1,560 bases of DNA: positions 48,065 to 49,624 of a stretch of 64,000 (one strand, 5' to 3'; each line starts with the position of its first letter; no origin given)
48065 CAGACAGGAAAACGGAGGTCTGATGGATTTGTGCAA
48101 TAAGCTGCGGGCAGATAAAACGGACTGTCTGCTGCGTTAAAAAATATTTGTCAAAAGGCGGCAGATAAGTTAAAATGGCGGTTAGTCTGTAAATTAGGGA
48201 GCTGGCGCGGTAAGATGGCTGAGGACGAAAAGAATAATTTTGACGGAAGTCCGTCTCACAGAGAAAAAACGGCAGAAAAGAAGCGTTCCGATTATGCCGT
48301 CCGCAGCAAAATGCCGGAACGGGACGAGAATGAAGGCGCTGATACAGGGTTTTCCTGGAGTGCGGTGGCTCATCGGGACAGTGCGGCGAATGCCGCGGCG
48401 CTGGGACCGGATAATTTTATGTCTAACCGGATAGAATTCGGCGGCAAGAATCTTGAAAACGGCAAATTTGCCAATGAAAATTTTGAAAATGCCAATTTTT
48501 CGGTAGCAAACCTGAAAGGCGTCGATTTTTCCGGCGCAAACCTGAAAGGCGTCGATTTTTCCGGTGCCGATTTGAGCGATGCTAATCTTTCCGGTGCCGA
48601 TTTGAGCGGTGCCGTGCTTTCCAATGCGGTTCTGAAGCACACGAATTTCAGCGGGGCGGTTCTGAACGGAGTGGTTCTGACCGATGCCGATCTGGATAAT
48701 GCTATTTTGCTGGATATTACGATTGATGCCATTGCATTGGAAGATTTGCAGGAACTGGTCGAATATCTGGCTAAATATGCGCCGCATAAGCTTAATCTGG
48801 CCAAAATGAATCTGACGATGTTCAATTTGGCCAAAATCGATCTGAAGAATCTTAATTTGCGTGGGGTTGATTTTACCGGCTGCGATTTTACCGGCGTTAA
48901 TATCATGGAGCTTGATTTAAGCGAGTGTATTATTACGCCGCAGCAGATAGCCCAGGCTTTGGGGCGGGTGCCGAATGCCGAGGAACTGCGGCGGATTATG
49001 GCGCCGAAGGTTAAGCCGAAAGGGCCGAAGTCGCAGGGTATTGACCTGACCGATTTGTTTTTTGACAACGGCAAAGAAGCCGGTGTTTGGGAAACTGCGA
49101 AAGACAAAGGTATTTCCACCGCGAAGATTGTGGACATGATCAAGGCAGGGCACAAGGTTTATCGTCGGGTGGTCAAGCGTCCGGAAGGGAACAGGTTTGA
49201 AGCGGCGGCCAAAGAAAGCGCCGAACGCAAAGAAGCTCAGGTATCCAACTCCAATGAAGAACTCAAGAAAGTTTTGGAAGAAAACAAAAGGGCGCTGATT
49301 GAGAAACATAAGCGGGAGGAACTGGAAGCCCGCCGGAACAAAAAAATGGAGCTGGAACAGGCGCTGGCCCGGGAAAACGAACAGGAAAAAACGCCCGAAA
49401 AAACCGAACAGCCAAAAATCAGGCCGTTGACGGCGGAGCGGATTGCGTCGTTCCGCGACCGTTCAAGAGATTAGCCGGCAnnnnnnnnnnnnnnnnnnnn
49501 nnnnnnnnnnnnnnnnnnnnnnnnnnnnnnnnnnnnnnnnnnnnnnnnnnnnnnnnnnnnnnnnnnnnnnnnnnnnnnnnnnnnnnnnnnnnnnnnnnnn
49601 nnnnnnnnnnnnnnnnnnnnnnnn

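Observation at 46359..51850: Candidate three-gene module: SPOR lipoprotein, pentapeptide-repeat protein and orphan VirD4/TraG-like coupling ATPase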

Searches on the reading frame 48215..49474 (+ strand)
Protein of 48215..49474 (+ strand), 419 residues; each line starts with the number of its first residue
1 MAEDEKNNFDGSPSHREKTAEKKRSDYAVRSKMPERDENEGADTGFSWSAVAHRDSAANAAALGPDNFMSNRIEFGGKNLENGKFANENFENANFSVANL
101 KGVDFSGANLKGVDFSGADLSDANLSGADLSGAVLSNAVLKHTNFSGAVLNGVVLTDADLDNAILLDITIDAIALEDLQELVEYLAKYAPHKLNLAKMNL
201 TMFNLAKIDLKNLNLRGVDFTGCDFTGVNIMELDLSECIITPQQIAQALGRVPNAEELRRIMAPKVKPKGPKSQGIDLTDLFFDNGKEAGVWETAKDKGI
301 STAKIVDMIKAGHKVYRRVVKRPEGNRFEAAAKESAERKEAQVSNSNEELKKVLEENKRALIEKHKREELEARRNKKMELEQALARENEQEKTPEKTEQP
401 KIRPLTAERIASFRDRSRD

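Call 3: search_protein_families(library=pfam, proteins=[window:48215-49474:+], max_evalue=1)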
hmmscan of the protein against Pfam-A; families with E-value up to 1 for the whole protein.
window:48215-49474:+ (419 aa): 7 families
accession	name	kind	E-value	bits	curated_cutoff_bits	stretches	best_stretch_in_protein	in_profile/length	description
PF00805.28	Pentapeptide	-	2.2e-33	113.8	20.2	4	98-137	1-40/40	Pentapeptide repeats (8 copies)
PF13599.13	Pentapeptide_4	-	2.1e-18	66.6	38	3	75-132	18-75/78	Pentapeptide repeat region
PF13576.12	Pentapeptide_3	-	1e-16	61.3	27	3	90-133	1-47/48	Pentapeptide repeats (9 copies)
PF25296.1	Decapeptide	-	2.6e-07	30.8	45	1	91-133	28-70/74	Decapeptide repeat region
PF17621.7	DUF5508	-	5.4e-05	23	27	1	192-235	125-165/263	Family of unknown function (DUF5508)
PF23894.2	LD_SV2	-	0.03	15.1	29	0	79-147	16-84/92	SV2A/B/C luminal domain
PF08682.16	DUF1780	-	0.52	10.3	27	0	327-417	45-132/208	Putative endonuclease, protein of unknown function (DUF1780)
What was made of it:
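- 48215..49474 (+): g2: cytoplasmic pentapeptide-repeat protein, 419 aa. PF00805, E = 2e-33 (call 3).
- Closest known: Qnr/MfpA/AlbG DNA-mimic pentapeptide-repeat proteins. Same: Right-handed quadrilateral beta-helix repeats (PF00805, call 3).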

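Call 4: search_protein_families(library=ncbifam, proteins=[window:48215-49474:+], max_evalue=1)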
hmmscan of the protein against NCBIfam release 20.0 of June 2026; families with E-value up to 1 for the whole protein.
window:48215-49474:+ (419 aa): 22 families
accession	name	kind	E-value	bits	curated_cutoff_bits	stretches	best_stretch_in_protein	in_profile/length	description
NF052603.1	penta_Alr5209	equivalog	5.8e-23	81.2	125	2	93-172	13-92/113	Alr5209 family pentapeptide repeat protein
NF047416.1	penta_HetL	equivalog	2.3e-22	79.5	260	2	74-168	29-123/218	heterocyst differentiation pentapeptide repeat protein HetL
NF011743.0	PRK15196.1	equivalog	1.8e-19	69.9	354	2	102-247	151-296/350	type III secretion system effector PipB2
NF000071.4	penta_rpt_QnrA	exception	1.4e-12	47.9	450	2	78-221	62-200/218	QnrA family quinolone resistance pentapeptide repeat protein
NF011744.0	PRK15197.1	equivalog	1.9e-12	47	274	2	75-169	166-255/291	SPI-2 type III secretion system effector PipB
NF033086.2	penta_rpt_Qnr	equivalog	1.6e-10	41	240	1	76-176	89-189/211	Qnr family pentapeptide repeat protein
NF000349.1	mfpA_AE000516.2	equivalog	4.4e-10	39.7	360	2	96-163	95-162/183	pentapeptide repeat protein MfpA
NF012152.0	penta_rpt_QnrC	exception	2e-08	34.5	500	1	71-229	9-158/221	QnrC family quinolone resistance pentapeptide repeat protein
NF038182.1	penta_rpt_SmQnr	exception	5.2e-08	33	460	2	90-151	138-198/215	SmQnr family pentapeptide repeat protein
NF000421.1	penta_rpt_QnrVC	exception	1.7e-07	31.4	460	1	70-237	8-166/218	QnrVC family quinolone resistance pentapeptide repeat protein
NF033900.0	T4SS_IcmE_DotG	equivalog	3.7e-07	28.6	750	1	76-387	542-774/1008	type IVB secretion system protein DotG/IcmE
NF000056.3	penta_rpt_QnrS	exception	4.2e-07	29.9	460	1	79-161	53-130/218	QnrS family quinolone resistance pentapeptide repeat protein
NF012151.0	penta_rpt_QnrAS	exception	5.8e-07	29.8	490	1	69-148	108-187/218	QnrAS family quinolone resistance pentapeptide repeat protein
NF000139.2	penta_rpt_QnrD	exception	8.9e-07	29.1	425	1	72-235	27-186/214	QnrD family quinolone resistance pentapeptide repeat protein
NF000420.1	penta_rpt_QnrB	exception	1.3e-06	28.6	460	1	71-138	11-79/214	QnrB family quinolone resistance pentapeptide repeat protein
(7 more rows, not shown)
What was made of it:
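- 48422..48964 (+): g2 pentapeptide-repeat region (about aa 70-250). Pfam and NCBIfam stretches (calls 3, 4).
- Closest known: Qnr/MfpA/AlbG DNA-mimic pentapeptide-repeat proteins. Different: Scores are far below every Qnr/MfpA family cut-off (call 4).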

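Call 6: search_protein_families(library=padloc, proteins=[window:48215-49474:+], max_evalue=0.1)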
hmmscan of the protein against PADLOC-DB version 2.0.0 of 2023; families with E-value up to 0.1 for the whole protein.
window:48215-49474:+ (419 aa): 0 families

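Call 59: search_solved_structures(query=window:48215-49474:+, max_evalue=0.001)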
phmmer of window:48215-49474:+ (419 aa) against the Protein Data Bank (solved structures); distinct sequences matched with E-value up to 0.001: 27.
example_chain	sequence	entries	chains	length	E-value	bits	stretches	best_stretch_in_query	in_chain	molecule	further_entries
4yfo_A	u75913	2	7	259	1.8e-26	96.7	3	79-168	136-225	beta1_ex1 | 6beta1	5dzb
5dra_A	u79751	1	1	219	2.9e-23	86.1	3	77-174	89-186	3beta1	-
4yc5_A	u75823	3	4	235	1e-22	84.3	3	86-167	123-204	beta1 | beta1 protein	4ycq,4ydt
4yei_A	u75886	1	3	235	2.9e-21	79.5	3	86-167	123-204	beta1mut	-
5dqa_A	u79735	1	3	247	6.1e-21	78.5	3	92-168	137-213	t3284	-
5dn0_A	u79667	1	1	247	2.2e-20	76.7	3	92-167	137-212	beta1 t1555 loop variant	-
5di5_A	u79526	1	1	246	4e-20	75.8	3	92-168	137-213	beta1 t801 loop variant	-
5dns_A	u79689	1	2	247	1e-19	74.4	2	93-167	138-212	t1428 beta1 loop design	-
3du1_X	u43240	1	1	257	7.7e-19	71.6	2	98-170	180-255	All3740 protein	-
2j8k_A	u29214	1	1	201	1.9e-17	67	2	89-156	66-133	NP275-NP276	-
7muc_AG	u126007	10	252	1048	3.3e-16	62.9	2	76-148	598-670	IcmE protein | IcmE (DotG)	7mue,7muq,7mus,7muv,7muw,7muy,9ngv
9ngw_A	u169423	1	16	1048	3.3e-16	62.9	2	76-148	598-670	IcmE (DotG)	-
2f3l_A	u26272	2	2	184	1.5e-11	47.6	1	74-161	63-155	RFR-Domain | pentapeptide repeat protein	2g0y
6omx_A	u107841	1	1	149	2e-11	47.2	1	69-151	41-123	Alr5209 protein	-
2o6w_A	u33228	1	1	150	4.6e-11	46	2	76-162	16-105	Repeat Five Residue (Rfr) protein or pentapeptide repeat protein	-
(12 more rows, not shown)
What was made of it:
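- Pentapeptide-repeat secreted effectors exist, such as PipB2 and SopA (hits in calls 4, 59).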
